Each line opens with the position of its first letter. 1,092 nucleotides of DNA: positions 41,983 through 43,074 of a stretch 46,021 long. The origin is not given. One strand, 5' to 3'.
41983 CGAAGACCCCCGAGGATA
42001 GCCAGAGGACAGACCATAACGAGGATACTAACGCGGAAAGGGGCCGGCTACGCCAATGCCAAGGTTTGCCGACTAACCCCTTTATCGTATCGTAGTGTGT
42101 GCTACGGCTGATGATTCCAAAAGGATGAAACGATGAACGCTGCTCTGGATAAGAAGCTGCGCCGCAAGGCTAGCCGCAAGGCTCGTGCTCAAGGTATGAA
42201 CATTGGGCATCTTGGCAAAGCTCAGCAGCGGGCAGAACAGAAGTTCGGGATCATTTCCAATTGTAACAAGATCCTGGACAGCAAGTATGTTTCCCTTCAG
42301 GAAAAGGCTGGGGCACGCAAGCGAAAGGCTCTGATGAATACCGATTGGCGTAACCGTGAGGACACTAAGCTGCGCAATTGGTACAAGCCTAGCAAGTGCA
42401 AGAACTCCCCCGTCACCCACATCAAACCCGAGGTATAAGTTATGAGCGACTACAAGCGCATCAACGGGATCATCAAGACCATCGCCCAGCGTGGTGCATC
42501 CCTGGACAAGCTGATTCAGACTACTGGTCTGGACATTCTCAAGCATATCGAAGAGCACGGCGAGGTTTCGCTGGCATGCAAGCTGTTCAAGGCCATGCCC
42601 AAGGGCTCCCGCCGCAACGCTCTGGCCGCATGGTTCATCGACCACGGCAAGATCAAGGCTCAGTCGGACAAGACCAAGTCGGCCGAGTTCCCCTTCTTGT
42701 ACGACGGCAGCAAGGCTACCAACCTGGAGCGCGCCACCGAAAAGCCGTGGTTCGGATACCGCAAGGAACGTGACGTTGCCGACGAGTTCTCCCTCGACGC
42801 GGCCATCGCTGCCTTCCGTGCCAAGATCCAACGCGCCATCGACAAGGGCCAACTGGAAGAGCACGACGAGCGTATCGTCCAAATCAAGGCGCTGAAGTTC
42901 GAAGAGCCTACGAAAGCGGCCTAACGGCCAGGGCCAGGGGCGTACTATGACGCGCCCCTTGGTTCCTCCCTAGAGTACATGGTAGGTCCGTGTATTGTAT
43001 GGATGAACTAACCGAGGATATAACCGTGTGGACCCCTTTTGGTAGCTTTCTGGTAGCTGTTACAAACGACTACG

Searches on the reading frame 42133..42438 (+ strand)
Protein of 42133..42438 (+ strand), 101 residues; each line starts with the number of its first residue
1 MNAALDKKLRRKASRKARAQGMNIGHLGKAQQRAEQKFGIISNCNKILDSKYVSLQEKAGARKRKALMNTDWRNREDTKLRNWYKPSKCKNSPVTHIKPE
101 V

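Call 56: find_related_loci(query=window:42133-42435:+, collection=viral_contigs, flank=2500)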
Query window:42133-42435:+ (101 aa) in viral_contigs; peptide patterns used: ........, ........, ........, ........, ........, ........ (x = any residue, [..] = any of these).
6 stretches matched a pattern; 1 encode a relative of the query (tblastn E <= 1e-3); 1 distinct loci.
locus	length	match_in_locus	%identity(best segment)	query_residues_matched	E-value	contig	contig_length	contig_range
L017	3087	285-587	98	1-101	3e-67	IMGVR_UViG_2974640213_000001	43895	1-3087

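Call 79: search_protein_families(library=phrogs, proteins=[window:42133-42438:+], max_evalue=0.001)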
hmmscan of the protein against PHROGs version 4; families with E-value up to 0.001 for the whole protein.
window:42133-42438:+ (101 aa): 1 family
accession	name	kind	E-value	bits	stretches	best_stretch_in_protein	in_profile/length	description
phrog_14276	-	unknown function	3e-55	185.7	1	1-100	1-100/101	-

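Call 80: search_protein_families(library=pfam, proteins=[window:42133-42438:+], max_evalue=0.01)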
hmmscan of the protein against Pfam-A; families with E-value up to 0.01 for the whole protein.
window:42133-42438:+ (101 aa): 0 families

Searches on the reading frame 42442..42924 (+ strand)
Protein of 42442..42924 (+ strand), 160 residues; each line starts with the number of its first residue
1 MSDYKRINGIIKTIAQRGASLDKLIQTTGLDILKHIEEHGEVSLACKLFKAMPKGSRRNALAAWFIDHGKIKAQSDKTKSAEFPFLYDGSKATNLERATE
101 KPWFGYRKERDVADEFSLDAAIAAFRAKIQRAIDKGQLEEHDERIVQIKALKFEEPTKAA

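Call 79: search_protein_families(library=phrogs, proteins=[window:42442-42924:+], max_evalue=0.001)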
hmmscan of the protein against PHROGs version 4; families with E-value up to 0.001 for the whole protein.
window:42442-42924:+ (160 aa): 1 family
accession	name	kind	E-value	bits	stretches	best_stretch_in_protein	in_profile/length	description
phrog_1448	-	unknown function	1.1e-51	176.3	1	2-158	20-180/190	-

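Call 80: search_protein_families(library=pfam, proteins=[window:42442-42924:+], max_evalue=0.01)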
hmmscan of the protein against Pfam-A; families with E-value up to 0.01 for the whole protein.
window:42442-42924:+ (160 aa): 0 families

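Call 129: search_solved_structures(query=window:42442-42924:+, max_evalue=1)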
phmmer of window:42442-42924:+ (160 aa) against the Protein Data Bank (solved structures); distinct sequences matched with E-value up to 1: 0.

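Call 130: find_homologous_proteins(query=window:42442-42924:+, max_evalue=0.00001)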
Query window:42442-42924:+ (160 aa): 23 proteins with E <= 0.00001 among 51 candidates.
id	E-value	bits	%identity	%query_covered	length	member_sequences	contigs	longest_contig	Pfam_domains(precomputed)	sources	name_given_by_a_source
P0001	1.1e-97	342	98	100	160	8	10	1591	-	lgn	-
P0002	8.0e-78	277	78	100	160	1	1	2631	-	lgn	-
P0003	4.1e-70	252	74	100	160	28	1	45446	-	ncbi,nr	ncbi:hypothetical protein [Pseudomonas phage HMGUpa2]|nr:hypothetical protein [Pseudomonas phage HMG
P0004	1.4e-47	179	56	94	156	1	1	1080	-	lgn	-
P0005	2.5e-44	169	54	94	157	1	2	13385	-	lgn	-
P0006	1.6e-36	143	48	93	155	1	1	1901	-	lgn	-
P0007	2.9e-36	142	49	91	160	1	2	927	-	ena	-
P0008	3.8e-36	142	49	94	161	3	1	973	-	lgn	-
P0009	5.3e-36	141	48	96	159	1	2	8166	-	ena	-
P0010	1.8e-35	140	47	92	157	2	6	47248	-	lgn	-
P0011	9.7e-34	134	46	91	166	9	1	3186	-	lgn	-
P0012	1.3e-33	134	51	90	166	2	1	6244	-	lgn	-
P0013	2.2e-33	133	46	89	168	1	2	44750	-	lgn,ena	-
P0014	1.3e-32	130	46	89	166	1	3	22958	-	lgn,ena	-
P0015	4.1e-32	129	47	89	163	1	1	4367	-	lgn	-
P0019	2.2e-24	104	40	93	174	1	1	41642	-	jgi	jgi:hypothetical protein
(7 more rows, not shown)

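Call 131: find_encoding_contigs(protein=P0010, flank=3000, max_places=1)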
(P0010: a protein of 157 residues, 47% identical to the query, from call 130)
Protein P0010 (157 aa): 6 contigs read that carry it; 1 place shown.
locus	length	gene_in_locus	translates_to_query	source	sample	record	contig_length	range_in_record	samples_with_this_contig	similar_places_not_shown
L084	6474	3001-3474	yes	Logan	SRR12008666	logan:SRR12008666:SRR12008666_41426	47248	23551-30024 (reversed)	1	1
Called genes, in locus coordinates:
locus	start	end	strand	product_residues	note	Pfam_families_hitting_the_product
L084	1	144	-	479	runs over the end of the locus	PF03237:Terminase_6N, PF17289:Terminase_6C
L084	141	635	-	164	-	PF00959:Phage_lysozyme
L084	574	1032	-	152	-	PF20901:Sf6_terminase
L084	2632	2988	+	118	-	-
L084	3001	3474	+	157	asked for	-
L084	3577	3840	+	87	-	-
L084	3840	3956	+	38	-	-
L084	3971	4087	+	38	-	-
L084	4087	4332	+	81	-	-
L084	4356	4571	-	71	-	-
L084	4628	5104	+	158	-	PF22327:Nudt16-like, PF00293:NUDIX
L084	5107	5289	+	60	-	-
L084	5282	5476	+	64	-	-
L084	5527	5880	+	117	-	-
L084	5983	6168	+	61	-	-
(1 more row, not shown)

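Call 132: find_encoding_contigs(protein=P0013, flank=3000, max_places=1)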
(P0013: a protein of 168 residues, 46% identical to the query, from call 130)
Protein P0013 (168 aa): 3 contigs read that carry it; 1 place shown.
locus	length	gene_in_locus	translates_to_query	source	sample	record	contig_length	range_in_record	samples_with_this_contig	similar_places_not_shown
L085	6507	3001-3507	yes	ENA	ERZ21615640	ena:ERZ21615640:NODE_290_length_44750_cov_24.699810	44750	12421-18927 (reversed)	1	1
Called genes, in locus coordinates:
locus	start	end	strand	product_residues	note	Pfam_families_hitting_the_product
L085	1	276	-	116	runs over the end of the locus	PF00959:Phage_lysozyme (weak)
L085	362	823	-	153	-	-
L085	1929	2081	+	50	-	-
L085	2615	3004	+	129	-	-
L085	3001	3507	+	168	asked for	-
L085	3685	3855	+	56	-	-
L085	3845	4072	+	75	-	-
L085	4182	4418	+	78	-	-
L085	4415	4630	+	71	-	-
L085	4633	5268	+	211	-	-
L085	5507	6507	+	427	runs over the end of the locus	-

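Call 133: find_encoding_contigs(protein=P0019, flank=3000, max_places=1)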
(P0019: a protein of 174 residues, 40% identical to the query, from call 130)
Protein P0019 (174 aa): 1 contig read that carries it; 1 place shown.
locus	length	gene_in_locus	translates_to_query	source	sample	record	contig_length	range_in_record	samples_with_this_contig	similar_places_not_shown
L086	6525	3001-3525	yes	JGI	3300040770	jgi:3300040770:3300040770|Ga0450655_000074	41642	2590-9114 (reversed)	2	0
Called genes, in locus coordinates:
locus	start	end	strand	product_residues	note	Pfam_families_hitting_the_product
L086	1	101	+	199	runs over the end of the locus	-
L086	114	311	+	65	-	-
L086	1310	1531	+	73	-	-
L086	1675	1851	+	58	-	-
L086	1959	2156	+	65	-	-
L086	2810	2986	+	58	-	-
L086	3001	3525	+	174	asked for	-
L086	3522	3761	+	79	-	-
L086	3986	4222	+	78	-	-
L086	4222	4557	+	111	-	-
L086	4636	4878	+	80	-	-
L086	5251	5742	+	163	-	-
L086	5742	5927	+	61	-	-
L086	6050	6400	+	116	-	-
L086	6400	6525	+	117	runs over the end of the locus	-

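Call 134: find_encoding_contigs(protein=P0005, flank=3000, max_places=1)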
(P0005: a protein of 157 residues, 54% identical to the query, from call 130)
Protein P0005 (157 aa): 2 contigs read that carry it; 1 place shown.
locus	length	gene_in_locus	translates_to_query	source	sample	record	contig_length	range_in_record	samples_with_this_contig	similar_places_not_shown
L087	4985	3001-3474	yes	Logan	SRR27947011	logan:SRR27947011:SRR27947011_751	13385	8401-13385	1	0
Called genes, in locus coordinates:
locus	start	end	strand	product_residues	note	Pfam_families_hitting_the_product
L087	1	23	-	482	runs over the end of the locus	PF03237:Terminase_6N, PF17289:Terminase_6C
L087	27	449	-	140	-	PF00959:Phage_lysozyme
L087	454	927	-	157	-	PF20901:Sf6_terminase (weak)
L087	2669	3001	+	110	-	-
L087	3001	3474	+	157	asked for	-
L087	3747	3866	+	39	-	-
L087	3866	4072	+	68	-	-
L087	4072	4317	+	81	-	-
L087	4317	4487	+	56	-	-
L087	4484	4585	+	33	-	-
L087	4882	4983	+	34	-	?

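Call 135: find_encoding_contigs(protein=P0014, flank=3000, max_places=1)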
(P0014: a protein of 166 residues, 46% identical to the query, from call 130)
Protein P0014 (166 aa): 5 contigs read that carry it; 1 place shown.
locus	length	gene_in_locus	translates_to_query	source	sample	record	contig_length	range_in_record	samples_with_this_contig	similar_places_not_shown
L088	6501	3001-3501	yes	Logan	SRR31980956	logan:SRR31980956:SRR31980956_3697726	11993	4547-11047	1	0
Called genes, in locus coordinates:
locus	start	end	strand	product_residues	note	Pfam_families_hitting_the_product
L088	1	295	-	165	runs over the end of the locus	PF00959:Phage_lysozyme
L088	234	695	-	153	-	-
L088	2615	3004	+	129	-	-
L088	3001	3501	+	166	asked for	-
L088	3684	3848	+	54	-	-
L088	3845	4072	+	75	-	-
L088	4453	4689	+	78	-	-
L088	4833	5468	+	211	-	-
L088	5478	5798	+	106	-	-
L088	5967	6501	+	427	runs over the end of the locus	-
